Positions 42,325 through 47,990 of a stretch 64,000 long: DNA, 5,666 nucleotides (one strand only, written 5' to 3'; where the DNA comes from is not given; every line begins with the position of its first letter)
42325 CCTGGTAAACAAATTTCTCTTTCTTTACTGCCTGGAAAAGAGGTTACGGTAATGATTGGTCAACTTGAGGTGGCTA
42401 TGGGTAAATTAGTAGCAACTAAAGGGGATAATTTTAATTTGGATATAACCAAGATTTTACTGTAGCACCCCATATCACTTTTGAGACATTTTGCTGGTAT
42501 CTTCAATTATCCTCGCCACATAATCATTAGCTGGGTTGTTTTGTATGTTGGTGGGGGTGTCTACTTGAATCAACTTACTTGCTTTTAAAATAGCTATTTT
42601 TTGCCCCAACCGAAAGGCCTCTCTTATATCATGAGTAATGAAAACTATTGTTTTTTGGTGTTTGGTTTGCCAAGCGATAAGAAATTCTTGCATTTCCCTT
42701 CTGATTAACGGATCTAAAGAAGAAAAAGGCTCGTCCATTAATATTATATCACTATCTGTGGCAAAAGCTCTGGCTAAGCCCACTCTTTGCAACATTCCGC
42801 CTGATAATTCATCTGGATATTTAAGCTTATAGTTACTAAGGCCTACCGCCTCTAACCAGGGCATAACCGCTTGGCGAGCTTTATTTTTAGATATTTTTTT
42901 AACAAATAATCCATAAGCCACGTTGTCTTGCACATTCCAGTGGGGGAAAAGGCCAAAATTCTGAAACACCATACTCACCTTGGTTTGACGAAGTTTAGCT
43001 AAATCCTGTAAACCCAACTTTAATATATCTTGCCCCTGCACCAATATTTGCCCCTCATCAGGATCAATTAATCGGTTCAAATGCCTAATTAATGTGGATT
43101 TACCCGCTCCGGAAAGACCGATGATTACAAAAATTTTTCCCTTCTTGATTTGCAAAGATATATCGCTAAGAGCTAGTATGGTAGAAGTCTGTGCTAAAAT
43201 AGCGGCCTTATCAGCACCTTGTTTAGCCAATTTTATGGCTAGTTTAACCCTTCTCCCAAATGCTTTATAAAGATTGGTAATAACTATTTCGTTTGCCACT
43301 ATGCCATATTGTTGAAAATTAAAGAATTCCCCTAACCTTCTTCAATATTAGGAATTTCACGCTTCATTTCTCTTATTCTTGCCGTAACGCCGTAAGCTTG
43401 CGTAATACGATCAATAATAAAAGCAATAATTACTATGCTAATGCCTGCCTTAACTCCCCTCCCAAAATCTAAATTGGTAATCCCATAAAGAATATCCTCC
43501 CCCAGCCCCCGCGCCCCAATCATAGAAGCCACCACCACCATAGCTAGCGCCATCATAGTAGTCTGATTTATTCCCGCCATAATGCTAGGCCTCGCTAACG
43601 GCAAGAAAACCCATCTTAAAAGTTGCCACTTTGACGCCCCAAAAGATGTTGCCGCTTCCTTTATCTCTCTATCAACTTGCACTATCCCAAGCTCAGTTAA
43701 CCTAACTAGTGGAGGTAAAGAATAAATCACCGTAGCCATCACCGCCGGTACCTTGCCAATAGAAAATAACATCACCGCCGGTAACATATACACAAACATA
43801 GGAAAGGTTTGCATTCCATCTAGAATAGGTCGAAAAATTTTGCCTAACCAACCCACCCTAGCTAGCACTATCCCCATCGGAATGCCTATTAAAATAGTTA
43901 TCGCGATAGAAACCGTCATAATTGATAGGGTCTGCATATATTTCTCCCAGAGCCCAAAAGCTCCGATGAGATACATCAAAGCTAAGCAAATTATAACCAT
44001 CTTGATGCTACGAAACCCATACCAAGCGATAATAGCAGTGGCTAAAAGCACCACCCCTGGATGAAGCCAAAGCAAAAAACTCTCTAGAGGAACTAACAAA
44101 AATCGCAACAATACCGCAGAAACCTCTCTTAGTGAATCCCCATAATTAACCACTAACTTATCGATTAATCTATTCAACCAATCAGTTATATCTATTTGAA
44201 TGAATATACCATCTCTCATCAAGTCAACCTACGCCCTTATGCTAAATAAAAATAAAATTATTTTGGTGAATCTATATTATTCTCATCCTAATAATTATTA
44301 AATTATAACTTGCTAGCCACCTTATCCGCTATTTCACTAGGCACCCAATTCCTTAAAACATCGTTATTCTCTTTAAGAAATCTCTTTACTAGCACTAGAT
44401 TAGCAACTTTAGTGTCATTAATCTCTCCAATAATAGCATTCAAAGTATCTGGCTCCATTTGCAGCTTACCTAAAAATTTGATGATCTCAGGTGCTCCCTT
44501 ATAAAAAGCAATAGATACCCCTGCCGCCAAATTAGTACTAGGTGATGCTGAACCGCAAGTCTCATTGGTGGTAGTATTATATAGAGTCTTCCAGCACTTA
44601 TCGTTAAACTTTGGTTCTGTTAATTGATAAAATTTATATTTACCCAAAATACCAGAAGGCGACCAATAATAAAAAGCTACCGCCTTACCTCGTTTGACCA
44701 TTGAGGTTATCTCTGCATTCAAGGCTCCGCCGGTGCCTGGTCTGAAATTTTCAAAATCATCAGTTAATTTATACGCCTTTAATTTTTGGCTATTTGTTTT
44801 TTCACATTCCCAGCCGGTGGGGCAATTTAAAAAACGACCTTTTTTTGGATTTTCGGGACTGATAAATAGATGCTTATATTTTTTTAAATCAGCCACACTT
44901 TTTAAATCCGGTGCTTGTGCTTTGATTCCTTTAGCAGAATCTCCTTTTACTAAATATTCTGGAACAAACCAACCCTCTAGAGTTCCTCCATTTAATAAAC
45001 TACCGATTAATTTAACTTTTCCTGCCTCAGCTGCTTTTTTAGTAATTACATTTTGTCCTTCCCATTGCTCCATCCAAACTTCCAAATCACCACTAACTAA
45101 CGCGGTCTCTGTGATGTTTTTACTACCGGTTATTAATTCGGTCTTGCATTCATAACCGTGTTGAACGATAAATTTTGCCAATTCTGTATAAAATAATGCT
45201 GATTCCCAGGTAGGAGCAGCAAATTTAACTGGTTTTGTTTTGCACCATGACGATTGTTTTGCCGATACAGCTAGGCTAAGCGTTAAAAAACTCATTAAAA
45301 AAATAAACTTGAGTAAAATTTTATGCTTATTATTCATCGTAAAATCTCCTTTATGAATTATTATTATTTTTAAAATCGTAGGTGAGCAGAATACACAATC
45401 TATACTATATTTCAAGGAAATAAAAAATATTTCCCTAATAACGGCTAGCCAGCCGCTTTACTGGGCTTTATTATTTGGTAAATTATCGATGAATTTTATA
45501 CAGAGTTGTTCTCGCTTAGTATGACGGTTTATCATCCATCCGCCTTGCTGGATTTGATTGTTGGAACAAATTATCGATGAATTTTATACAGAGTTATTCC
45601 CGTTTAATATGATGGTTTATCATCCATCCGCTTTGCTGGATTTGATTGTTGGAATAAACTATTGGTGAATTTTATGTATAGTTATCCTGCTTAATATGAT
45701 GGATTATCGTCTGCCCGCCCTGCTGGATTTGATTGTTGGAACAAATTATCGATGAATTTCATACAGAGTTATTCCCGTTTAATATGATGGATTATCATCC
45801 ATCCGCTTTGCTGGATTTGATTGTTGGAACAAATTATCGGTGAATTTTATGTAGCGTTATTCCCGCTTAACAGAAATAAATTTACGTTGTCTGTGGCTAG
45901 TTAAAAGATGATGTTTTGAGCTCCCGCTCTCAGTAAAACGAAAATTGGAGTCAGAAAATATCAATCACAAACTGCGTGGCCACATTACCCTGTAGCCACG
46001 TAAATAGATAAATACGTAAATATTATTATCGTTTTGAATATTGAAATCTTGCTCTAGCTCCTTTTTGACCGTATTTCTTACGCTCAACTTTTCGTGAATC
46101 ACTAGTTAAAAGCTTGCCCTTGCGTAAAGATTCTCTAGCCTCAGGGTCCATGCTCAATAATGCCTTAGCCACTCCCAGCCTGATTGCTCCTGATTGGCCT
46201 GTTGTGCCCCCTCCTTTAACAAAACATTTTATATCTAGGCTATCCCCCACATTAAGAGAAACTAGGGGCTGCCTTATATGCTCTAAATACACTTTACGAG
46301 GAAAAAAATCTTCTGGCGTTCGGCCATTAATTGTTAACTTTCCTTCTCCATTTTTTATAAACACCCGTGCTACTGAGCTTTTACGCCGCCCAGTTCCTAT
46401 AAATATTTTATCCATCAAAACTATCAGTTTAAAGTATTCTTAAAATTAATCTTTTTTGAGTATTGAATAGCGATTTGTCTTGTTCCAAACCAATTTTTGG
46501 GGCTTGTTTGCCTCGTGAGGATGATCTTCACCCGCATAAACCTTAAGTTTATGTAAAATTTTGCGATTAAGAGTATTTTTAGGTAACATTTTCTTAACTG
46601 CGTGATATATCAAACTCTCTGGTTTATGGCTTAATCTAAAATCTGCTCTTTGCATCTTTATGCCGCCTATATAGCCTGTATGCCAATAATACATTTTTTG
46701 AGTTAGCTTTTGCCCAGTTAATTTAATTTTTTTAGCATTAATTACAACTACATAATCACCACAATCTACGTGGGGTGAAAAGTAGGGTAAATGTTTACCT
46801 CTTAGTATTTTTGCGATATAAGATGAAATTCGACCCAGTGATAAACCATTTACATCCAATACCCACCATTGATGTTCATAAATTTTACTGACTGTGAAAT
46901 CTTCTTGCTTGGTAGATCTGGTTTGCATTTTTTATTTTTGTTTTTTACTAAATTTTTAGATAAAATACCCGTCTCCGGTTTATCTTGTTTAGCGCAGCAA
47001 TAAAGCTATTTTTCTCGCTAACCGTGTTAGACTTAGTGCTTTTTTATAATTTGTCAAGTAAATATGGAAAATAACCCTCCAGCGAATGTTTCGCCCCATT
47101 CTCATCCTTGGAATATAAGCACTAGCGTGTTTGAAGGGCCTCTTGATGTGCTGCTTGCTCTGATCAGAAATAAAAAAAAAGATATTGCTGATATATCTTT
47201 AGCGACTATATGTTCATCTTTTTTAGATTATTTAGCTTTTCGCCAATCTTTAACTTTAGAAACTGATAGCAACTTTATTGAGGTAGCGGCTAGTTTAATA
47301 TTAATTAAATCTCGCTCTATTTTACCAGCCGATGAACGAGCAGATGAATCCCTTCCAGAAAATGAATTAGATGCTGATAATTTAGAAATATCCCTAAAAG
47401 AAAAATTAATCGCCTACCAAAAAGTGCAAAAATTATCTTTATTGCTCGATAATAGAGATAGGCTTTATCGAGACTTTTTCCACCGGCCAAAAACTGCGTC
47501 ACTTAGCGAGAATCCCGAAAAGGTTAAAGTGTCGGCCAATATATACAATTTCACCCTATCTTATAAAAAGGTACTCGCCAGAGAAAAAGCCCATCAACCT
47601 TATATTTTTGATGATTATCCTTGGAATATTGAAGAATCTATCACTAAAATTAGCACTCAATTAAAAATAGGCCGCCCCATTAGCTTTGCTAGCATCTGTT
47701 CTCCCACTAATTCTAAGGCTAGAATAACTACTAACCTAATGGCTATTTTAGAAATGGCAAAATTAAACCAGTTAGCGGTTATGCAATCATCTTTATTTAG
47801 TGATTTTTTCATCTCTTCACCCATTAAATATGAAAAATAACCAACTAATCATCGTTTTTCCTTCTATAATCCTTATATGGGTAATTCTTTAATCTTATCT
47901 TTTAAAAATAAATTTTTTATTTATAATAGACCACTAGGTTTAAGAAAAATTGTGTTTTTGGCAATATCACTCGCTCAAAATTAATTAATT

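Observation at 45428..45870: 88-bp array with four antisense 19-aa micro-ORFs whose stop and core are conserved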

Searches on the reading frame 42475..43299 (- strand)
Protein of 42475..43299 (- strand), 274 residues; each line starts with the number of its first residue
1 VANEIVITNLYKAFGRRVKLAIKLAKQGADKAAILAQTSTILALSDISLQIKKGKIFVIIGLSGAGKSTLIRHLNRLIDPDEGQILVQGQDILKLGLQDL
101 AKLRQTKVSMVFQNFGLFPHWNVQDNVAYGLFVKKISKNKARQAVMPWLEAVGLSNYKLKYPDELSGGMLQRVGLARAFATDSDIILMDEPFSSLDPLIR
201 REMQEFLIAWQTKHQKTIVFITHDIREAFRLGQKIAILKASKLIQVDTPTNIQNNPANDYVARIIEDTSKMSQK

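Call 8: search_protein_families(library=ncbifam, proteins=[window:42475-43299:-])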
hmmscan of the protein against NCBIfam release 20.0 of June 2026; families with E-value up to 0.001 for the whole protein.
window:42475-43299:- (274 aa): 187 families (the best 25 are shown)
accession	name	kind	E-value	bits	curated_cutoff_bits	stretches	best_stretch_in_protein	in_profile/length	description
TIGR03415.1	ABC_choXWV_ATP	equivalog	1.6e-93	313.7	483.75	1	6-269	2-269/382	choline ABC transporter ATP-binding protein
NF007480.0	PRK10070.1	equivalog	8.3e-92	308.1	444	1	1-264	1-264/400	glycine betaine/L-proline ABC transporter ATP-binding protein ProV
TIGR01186.1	proV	subfamily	1.6e-91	307.2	326.6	1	38-268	3-233/363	betaine/proline/choline family ABC transporter ATP-binding protein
TIGR00968.1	3a0106s01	subfamily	9e-61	205.4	342.75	1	38-268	10-234/237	sulfate ABC transporter ATP-binding protein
TIGR03265.1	PhnT2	equivalog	5.7e-60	203.4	457.7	1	38-271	14-241/353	putative 2-aminoethylphosphonate ABC transporter ATP-binding protein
NF040933.2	ABC_arch_GlcV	equivalog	7.1e-58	196.2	450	1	38-271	16-248/357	glucose ABC transporter ATP-binding protein GlcV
TIGR01187.1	potA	subfamily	3.7e-56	190.6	355.6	1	59-269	1-205/325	polyamine ABC transporter ATP-binding protein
NF043075.1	MMSYN1_0197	equivalog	4.6e-56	190.2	550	1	43-267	17-235/341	spermidine/putrescine ABC transporter ATP-binding protein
NF006987.0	PRK09452.1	equivalog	2.4e-55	187.8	482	1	43-270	32-253/378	spermidine/putrescine ABC transporter ATP-binding protein PotA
TIGR03258.1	PhnT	equivalog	3.2e-54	184.3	499.15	1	42-266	22-241/359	2-aminoethylphosphonate ABC transport system ATP-binding subunit PhnT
NF040840.2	tungstate_WtpC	equivalog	1.2e-53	182.7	440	1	43-265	15-231/347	tungstate ABC transporter ATP-binding protein WtpC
NF008513.0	PRK11432.1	equivalog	2.3e-50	171.5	496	1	43-269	21-241/351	ferric ABC transporter ATP-binding protein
TIGR02314.1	ABC_MetN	equivalog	4.3e-50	170.7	499.7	1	37-271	14-247/343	methionine ABC transporter ATP-binding protein MetN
NF008653.0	PRK11650.1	subfamily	3.7e-49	167.7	432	1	41-265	17-235/357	sn-glycerol-3-phosphate ABC transporter ATP-binding protein UgpC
NF008105.0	PRK10851.1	equivalog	5.3e-49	166.8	502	1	43-271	17-243/362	sulfate/thiosulfate ABC transporter ATP-binding protein CysA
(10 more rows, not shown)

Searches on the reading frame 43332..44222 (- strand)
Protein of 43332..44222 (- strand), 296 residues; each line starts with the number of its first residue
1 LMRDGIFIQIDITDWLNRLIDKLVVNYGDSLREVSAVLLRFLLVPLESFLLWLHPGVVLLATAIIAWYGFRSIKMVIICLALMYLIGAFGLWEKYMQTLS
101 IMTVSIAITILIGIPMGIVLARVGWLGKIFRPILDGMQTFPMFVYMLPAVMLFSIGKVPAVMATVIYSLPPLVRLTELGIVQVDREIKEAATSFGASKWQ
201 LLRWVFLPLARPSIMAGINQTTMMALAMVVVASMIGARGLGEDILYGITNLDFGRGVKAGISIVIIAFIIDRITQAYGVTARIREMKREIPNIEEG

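Call 8: search_protein_families(library=ncbifam, proteins=[window:43332-44222:-])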
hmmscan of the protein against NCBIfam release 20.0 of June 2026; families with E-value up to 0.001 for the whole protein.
window:43332-44222:- (296 aa): 26 families (the best 25 are shown)
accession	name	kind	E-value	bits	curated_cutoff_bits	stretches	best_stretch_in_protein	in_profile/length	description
TIGR03416.1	ABC_choXWV_perm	equivalog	1.7e-74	250.7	363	1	9-274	3-267/267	choline ABC transporter permease subunit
NF008196.0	PRK10952.1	equivalog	4.2e-74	249.5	439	1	10-288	63-339/356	glycine betaine/L-proline ABC transporter permease ProW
TIGR01097.1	PhnE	equivalog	1.1e-14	54.6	216.7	1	91-275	57-245/252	phosphonate ABC transporter, permease protein PhnE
NF007545.0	PRK10160.1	equivalog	3.7e-13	49.5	342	1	90-271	75-257/275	taurine ABC transporter permease TauC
NF040733.1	ABC_perm_U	equivalog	3.4e-12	46.4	295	1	95-276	58-240/251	ABC transporter permease subunit SaoP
TIGR02141.1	modB_ABC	equivalog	3e-11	43.3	182.6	1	151-219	76-142/208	molybdate ABC transporter permease subunit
NF006939.0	PRK09421.1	equivalog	6.1e-11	42.2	262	1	153-218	89-154/230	molybdate ABC transporter permease subunit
TIGR00974.1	3a0107s02c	equivalog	7.7e-11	41.7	193.45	1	53-218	14-190/272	phosphate ABC transporter permease PstA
NF011624.0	PRK15050.1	equivalog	3.7e-10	39.4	247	1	153-240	157-244/297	2-aminoethylphosphonate ABC transporter permease subunit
TIGR03226.1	PhnU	equivalog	7.3e-10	38.8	283.45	1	144-268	167-292/311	2-aminoethylphosphonate ABC transporter permease subunit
TIGR01581.1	Mo_ABC_porter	hypoth_equivalog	6.6e-09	35.6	210.3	1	157-226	103-172/225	ABC transporter permease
TIGR00969.1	3a0106s02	subfamily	8.2e-09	35.3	240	1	160-235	146-225/272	sulfate ABC transporter permease subunit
NF007047.0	PRK09500.1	equivalog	3.9e-08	33.2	326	1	92-237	57-208/257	spermidine/putrescine ABC transporter permease PotC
NF045474.1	Opp2C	equivalog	5e-08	32.8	300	1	97-234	41-178/236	nickel transporter permease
TIGR01183.1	ntrB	equivalog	7.5e-08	32.3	209.05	1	90-244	14-169/202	nitrate ABC transporter permease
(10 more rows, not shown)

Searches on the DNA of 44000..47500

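Call 4: search_rna_families(source=window, start=44000, end=47500, threshold=evalue, max_evalue=1)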
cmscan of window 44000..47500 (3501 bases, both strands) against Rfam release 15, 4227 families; matches with E-value up to 1: 1.
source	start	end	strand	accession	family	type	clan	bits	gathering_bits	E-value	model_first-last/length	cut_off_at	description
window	47028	47063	+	RF00066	U7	Gene; snRNA;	-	21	34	0.21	1-62/62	no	U7 small nuclear RNA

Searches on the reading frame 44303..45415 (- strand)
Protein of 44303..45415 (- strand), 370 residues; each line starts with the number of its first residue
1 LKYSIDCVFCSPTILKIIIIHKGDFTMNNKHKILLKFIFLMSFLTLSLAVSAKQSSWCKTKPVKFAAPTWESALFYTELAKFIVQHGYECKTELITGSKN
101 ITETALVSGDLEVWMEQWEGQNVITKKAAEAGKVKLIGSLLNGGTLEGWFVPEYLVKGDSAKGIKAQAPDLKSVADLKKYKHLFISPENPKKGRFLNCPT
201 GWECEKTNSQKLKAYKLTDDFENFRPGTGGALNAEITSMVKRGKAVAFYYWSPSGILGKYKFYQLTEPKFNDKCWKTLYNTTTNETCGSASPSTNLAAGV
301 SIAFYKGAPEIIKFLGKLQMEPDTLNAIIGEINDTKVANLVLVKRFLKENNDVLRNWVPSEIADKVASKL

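Call 8: search_protein_families(library=ncbifam, proteins=[window:44303-45415:-])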
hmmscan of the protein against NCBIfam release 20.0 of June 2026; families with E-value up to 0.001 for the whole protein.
window:44303-45415:- (370 aa): 2 families
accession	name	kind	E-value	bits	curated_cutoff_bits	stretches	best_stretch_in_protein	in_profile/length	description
NF008334.0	PRK11119.1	equivalog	1.7e-18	66.8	215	1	38-358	6-323/331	glycine betaine/L-proline ABC transporter substrate-binding protein ProX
TIGR03414.1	ABC_choline_bnd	subfamily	1.3e-13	50.9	379.05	1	54-358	4-272/291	choline ABC transporter substrate-binding protein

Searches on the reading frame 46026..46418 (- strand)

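Call 8: search_protein_families(library=ncbifam, proteins=[window:46026-46418:-])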
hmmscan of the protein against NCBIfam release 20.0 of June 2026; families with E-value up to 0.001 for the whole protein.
window:46026-46418:- (130 aa): 3 families
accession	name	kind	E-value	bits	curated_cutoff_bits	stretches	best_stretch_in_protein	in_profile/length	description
NF001099.0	PRK00132.1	equivalog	3e-49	166.6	112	1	3-130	3-130/130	30S ribosomal protein S9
NF001749.0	PRK00474.1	equivalog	5.1e-23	81.8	147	1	3-130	2-134/134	30S ribosomal protein S9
TIGR03627.1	uS9_arch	equivalog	1e-22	80.8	162.75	1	7-130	3-130/130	30S ribosomal protein S9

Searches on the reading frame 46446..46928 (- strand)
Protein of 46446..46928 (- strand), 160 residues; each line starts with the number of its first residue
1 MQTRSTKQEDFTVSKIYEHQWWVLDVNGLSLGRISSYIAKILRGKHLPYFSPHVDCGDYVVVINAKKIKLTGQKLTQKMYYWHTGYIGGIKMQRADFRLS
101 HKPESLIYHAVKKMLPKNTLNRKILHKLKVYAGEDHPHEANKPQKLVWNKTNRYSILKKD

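Call 8: search_protein_families(library=ncbifam, proteins=[window:46446-46928:-])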
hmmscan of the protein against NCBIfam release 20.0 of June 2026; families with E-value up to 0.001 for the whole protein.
window:46446-46928:- (160 aa): 3 families
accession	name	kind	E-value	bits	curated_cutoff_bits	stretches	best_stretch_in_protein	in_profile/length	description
TIGR01066.1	rplM_bact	equivalog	2.7e-55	186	93.05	1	15-146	8-139/141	50S ribosomal protein L13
TIGR01077.1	L13_A_E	equivalog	4e-13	49.9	98.9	1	23-147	2-115/141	50S ribosomal protein L13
NF005004.0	PRK06394.1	equivalog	2e-12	47.3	146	1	19-151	4-124/149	50S ribosomal protein L13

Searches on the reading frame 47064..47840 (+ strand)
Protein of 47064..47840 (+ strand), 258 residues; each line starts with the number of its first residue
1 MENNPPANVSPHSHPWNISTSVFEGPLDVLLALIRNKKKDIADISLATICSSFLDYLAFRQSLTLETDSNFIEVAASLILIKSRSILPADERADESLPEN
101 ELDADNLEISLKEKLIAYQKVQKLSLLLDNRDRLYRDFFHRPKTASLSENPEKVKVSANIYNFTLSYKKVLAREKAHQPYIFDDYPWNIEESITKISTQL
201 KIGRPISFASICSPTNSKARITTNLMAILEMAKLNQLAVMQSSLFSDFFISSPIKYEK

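Call 8: search_protein_families(library=ncbifam, proteins=[window:47064-47840:+])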
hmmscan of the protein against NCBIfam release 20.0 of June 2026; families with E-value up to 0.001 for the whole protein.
window:47064-47840:+ (258 aa): 5 families
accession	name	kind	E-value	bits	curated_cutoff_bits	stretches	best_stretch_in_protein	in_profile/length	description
NF000994.0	PRK00104.1-3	equivalog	7.7e-34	117.4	234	1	16-257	4-245/246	segregation/condensation protein A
NF000995.0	PRK00104.1-4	equivalog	1.1e-32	113.4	315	1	15-252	4-245/251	segregation/condensation protein A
NF000993.0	PRK00104.1-2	equivalog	9.3e-28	97.5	268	1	18-250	3-230/237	segregation/condensation protein A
NF000992.0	PRK00104.1-1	equivalog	6.1e-26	91.4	417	1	17-254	4-244/247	segregation/condensation protein A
NF001751.0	PRK00478.1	equivalog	5.7e-10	38.7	436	1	11-123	156-267/505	segregation/condensation protein A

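Call 48: find_encoding_contigs(protein=window:47064-47840:+, flank=3000, max_places=6)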
Protein window:47064-47840:+ (258 aa): 1 contig read that carries it; 1 place shown.
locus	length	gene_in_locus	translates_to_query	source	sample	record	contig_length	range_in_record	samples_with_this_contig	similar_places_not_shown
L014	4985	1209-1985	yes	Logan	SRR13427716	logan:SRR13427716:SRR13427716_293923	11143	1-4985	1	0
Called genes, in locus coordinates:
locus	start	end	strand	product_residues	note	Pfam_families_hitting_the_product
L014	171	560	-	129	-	PF00380:Ribosomal_S9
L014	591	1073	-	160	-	PF00572:Ribosomal_L13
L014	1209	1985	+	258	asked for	PF02616:SMC_ScpA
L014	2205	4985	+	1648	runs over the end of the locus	-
